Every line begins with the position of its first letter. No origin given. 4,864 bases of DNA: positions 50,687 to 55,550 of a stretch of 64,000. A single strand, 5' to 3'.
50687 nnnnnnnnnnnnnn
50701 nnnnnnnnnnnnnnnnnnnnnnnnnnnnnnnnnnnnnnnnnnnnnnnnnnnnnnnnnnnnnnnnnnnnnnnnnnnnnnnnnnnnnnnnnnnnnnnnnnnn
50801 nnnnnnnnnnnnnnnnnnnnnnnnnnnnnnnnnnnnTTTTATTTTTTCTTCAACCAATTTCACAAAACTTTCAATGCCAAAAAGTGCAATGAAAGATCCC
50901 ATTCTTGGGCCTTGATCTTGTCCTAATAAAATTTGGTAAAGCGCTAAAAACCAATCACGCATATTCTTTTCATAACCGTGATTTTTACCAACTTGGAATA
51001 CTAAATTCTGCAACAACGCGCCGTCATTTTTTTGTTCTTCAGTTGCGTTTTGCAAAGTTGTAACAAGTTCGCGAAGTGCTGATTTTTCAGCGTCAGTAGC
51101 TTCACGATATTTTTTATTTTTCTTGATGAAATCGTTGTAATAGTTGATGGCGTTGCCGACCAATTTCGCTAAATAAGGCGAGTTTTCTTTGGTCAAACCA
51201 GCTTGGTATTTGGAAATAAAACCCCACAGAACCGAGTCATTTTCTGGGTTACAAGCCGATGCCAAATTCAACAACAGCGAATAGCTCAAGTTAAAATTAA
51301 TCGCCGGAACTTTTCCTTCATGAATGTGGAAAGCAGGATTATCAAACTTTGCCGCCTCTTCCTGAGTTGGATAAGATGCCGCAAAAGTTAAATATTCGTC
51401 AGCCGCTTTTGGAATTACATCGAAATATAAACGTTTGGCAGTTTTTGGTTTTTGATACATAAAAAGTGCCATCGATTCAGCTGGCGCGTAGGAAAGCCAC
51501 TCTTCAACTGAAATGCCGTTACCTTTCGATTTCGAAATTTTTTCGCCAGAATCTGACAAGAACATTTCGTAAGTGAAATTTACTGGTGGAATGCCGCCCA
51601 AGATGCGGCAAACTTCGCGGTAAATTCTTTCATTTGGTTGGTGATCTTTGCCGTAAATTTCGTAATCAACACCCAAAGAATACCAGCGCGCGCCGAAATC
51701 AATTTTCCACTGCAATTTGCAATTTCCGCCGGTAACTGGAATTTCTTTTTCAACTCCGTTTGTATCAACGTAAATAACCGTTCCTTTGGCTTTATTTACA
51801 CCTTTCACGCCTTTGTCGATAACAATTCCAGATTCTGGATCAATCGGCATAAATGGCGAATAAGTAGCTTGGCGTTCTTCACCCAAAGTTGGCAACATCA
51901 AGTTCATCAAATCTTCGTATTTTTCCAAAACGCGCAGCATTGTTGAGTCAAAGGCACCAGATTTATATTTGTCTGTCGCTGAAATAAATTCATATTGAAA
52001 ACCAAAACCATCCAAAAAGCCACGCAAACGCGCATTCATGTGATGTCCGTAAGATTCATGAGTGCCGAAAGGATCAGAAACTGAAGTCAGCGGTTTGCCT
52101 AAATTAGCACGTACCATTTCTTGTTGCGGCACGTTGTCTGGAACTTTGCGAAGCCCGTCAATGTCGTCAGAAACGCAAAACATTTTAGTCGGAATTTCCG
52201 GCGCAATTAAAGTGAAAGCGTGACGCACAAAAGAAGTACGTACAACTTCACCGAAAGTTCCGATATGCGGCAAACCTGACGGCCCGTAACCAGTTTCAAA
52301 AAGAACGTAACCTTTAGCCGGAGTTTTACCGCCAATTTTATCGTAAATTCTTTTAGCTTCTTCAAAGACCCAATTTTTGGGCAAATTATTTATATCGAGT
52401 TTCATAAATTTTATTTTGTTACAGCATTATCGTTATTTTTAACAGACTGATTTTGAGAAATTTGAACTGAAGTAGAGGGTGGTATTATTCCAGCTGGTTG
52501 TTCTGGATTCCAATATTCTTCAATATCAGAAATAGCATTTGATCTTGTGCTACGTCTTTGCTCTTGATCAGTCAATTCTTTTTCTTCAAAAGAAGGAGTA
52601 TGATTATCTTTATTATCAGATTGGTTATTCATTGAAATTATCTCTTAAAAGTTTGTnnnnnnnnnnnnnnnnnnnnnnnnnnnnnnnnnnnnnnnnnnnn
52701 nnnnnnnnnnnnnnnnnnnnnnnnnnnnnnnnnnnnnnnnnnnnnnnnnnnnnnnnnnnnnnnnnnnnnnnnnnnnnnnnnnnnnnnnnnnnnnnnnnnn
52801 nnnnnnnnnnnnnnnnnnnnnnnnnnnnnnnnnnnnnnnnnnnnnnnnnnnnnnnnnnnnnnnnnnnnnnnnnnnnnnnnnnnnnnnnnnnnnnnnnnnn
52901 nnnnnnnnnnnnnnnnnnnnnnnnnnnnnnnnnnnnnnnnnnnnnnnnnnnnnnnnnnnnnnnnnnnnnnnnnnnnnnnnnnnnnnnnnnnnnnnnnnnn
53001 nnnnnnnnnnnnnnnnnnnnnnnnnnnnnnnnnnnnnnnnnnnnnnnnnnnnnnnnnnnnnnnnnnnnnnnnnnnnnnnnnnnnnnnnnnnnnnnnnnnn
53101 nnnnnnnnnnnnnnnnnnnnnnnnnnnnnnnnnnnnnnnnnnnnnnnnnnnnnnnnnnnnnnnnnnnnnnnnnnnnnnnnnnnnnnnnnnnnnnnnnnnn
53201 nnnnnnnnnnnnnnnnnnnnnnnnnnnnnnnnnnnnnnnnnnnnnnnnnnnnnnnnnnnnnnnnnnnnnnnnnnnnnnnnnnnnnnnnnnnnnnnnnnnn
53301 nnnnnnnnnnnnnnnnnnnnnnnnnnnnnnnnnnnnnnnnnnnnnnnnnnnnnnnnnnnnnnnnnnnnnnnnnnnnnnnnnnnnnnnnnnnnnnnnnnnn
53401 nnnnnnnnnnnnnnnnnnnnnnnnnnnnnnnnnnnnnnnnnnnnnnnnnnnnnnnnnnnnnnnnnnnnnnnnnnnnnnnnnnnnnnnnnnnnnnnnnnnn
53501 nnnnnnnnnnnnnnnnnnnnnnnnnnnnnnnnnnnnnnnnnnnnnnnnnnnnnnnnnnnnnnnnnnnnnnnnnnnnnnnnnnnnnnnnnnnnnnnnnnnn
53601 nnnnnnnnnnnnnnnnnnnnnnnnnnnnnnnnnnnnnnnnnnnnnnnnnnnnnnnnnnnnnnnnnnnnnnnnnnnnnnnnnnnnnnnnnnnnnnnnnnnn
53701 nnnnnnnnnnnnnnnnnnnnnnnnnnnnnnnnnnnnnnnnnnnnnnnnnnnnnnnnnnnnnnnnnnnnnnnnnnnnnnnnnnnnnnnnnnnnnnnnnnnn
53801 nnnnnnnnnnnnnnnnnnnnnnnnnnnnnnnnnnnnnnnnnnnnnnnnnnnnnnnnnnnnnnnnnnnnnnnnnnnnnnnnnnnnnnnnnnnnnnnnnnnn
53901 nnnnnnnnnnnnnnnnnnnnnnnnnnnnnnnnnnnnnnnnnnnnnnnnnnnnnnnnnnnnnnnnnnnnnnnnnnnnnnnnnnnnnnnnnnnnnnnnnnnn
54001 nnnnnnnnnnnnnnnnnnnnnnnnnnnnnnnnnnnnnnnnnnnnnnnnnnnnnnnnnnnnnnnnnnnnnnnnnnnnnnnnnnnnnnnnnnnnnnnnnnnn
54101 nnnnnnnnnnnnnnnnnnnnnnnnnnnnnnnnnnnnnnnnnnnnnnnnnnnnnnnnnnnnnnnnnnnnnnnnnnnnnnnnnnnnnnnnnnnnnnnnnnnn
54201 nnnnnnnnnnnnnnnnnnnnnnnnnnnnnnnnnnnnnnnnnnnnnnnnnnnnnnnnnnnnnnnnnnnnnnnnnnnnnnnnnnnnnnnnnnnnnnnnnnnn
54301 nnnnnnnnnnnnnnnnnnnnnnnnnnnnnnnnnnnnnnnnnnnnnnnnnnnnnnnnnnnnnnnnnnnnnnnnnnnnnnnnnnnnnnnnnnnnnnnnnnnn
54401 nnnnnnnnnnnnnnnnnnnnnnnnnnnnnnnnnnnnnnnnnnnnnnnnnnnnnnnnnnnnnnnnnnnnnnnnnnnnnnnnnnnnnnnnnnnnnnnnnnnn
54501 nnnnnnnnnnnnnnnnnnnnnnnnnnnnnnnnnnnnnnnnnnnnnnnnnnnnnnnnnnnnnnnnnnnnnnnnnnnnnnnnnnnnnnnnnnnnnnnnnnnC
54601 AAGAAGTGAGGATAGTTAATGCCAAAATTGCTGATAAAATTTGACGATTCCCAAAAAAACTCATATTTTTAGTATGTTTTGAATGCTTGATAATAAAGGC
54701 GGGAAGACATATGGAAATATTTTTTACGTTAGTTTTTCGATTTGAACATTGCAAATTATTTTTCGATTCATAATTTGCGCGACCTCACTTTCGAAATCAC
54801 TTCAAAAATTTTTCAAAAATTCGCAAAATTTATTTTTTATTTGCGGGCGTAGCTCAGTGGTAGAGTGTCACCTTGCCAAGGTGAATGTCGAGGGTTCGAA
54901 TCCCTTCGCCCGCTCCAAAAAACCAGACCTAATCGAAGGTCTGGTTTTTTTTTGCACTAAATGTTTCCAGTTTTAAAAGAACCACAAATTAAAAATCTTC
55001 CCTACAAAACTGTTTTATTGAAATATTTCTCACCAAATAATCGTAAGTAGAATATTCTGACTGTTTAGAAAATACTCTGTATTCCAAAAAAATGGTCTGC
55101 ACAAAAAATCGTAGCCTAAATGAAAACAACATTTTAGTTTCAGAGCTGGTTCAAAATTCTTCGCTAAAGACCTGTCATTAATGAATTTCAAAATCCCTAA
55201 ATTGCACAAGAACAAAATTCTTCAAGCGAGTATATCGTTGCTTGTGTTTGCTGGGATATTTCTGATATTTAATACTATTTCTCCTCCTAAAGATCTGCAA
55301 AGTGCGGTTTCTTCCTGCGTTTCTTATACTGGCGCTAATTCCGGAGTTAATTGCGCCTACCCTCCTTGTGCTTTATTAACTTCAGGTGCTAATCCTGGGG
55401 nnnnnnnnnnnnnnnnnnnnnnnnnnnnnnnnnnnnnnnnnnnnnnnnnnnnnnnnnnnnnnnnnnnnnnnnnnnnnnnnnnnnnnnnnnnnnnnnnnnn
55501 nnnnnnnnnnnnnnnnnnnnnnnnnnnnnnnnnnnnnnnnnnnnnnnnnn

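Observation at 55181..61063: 1960-aa Cys-rich secreted protein with eukaryote-like sushi/CCP modules, inserted next to tRNA-Gly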

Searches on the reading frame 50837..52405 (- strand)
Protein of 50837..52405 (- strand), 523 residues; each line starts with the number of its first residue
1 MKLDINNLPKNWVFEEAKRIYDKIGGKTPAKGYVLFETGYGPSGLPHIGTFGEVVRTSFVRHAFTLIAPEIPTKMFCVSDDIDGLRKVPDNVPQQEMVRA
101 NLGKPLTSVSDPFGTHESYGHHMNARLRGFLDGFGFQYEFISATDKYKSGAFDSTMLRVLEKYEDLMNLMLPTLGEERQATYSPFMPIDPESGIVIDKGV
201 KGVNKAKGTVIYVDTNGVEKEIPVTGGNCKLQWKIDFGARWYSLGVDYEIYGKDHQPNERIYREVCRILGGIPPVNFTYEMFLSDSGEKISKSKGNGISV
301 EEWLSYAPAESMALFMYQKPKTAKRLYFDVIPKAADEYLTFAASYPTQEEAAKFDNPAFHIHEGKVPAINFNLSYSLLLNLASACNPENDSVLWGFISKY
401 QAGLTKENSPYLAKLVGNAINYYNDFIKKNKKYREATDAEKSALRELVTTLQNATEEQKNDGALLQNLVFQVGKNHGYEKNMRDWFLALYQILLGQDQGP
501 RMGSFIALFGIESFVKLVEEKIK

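Call 84: find_homologous_proteins(query=window:50837-52405:-, max_evalue=1e-50)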
Query window:50837-52405:- (523 aa): 8000 proteins with E <= 1e-50 among 8000 candidates; the best 120 are listed.
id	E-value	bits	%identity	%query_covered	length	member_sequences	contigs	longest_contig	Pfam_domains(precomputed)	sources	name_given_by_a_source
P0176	0.0e+0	1104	90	100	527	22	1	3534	PF01921.25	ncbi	-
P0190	0.0e+0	1093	91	98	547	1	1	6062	PF01921.25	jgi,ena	-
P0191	0.0e+0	1089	91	98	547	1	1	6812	PF01921.25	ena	-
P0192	0.0e+0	1087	91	98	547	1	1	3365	PF01921.25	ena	-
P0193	0.0e+0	1073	89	98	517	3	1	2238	PF01921.25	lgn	-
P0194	0.0e+0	1066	88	98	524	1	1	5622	PF01921.25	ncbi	-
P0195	0.0e+0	1063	88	98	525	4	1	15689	PF01921.25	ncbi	-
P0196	0.0e+0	1062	86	100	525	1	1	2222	PF01921.25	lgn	-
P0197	0.0e+0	1061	87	99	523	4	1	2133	PF01921.25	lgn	-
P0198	0.0e+0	1057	88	98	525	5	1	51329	PF01921.25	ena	-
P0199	0.0e+0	1055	87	98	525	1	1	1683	PF01921.25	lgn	-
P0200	0.0e+0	1051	87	98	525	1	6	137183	PF01921.25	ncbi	-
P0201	0.0e+0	1050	87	98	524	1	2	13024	PF01921.25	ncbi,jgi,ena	-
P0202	0.0e+0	1049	87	98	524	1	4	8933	PF01921.25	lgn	-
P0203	0.0e+0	1049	86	98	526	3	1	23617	PF01921.25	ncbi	-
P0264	6.4e-290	980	82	98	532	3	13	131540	PF01921.25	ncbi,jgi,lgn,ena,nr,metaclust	ncbi:MAG: lysine--tRNA ligase [Alphaproteobacteria bacterium RIFCSPLOWO2_01_FULL_40_26]|nr:MAG: lysi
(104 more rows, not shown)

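Call 87: find_encoding_contigs(protein=P0264, flank=10000, max_places=1)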
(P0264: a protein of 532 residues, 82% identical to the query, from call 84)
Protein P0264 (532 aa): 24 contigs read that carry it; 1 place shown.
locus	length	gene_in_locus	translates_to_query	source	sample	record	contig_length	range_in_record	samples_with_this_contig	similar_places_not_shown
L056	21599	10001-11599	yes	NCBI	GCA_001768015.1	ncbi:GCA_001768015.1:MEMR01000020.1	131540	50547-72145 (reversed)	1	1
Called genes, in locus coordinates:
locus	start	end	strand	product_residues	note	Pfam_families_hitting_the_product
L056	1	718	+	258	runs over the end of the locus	PF05690:ThiG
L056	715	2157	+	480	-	PF02878:PGM_PMM_I, PF02879:PGM_PMM_II, PF02880:PGM_PMM_III, PF00408:PGM_PMM_IV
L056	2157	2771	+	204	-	PF01121:CoaE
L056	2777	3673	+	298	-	PF13385:Laminin_G_3 (weak)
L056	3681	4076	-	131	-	-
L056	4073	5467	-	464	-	PF00206:Lyase_1, PF14698:ASL_C2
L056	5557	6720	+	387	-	PF01098:FTSW_RODA_SPOVE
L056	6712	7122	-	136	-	-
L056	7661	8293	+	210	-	PF04972:BON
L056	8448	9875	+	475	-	PF00919:UPF0004, PF04055:Radical_SAM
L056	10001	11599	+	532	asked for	PF01921:tRNA-synt_1f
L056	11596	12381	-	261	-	PF01411:tRNA-synt_2c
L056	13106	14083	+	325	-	PF00579:tRNA-synt_1b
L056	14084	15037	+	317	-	PF02445:NadA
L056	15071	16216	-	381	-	-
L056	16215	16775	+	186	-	PF01195:Pept_tRNA_hydro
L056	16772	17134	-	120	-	PF01597:GCV_H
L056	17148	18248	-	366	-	PF01571:GCV_T, PF08669:GCV_T_C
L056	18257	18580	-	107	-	PF03840:SecG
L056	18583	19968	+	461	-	PF13685:Fe-ADH_2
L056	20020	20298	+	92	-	PF02604:PhdYeFM_antitox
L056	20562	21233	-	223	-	PF00072:Response_reg, PF00486:Trans_reg_C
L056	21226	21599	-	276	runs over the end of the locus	PF00793:DAHP_synth_1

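Call 88: find_encoding_contigs(protein=P0200, flank=10000, max_places=1)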
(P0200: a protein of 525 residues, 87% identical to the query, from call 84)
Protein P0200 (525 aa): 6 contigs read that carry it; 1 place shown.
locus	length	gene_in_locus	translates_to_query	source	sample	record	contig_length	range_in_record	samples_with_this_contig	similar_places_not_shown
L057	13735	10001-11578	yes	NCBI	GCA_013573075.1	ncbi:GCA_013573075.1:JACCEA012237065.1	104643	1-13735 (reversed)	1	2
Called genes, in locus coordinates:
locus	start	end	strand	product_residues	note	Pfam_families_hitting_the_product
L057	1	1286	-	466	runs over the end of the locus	PF00206:Lyase_1, PF14698:ASL_C2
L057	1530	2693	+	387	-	PF01098:FTSW_RODA_SPOVE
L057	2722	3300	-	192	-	-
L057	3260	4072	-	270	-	PF01149:Fapy_DNA_glyco, PF06831:H2TH, PF06827:zf-FPG_IleRS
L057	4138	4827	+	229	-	PF02677:QueH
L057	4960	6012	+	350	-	PF00710:Asparaginase, PF17763:Asparaginase_C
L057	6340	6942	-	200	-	PF00011:HSP20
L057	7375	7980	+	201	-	PF04972:BON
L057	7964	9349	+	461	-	PF00919:UPF0004, PF04055:Radical_SAM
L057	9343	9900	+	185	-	PF13302:Acetyltransf_3, PF13420:Acetyltransf_4 (weak), PF00583:Acetyltransf_1, PF13508:Acetyltransf_7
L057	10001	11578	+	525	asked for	PF01921:tRNA-synt_1f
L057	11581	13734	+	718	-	?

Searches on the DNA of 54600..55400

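Call 107: search_rna_families(source=window, start=54600, end=55400, threshold=evalue, max_evalue=1)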
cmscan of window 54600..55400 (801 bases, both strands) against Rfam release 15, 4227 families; matches with E-value up to 1: 8.
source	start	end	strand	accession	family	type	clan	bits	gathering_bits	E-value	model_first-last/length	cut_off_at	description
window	54843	54914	+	RF00005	tRNA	Gene; tRNA;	CL00001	72.5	29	7.9e-16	1-71/71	no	tRNA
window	54879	55034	-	RF02194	HPnc0260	Gene; antisense;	-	32.3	59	0.22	1-156/156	no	Bacterial antisense RNA HPnc0260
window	54838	54952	+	RF02435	SpF41_sRNA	Gene; sRNA;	-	23.3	52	0.39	1-105/105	no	Streptococcus sRNA SpF41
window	54794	54955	+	RF03155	TD-1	Cis-reg;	CL00124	21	64.5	0.65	1-120/120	no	TD-1 RNA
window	54866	54953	+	RF02278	Betaproteobacteria_toxic_sRNA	Gene; sRNA;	-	19.2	50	0.32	1-64/64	no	Betaproteobacteria toxic small RNA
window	54843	54915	-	RF04354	Plastid-ycf2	Cis-reg;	-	19.2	65.7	0.39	1-75/75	no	Plastid-ycf2 5UTR RNA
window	54865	54961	+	RF01719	Pseudomon-1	Gene; sRNA;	-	17.6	50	0.89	1-116/116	no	Pseudomon-1/ErsA RNA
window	54778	54842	-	RF01844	SmY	Gene; snRNA; splicing;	-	16.6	39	0.57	1-80/80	no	SmY spliceosomal RNA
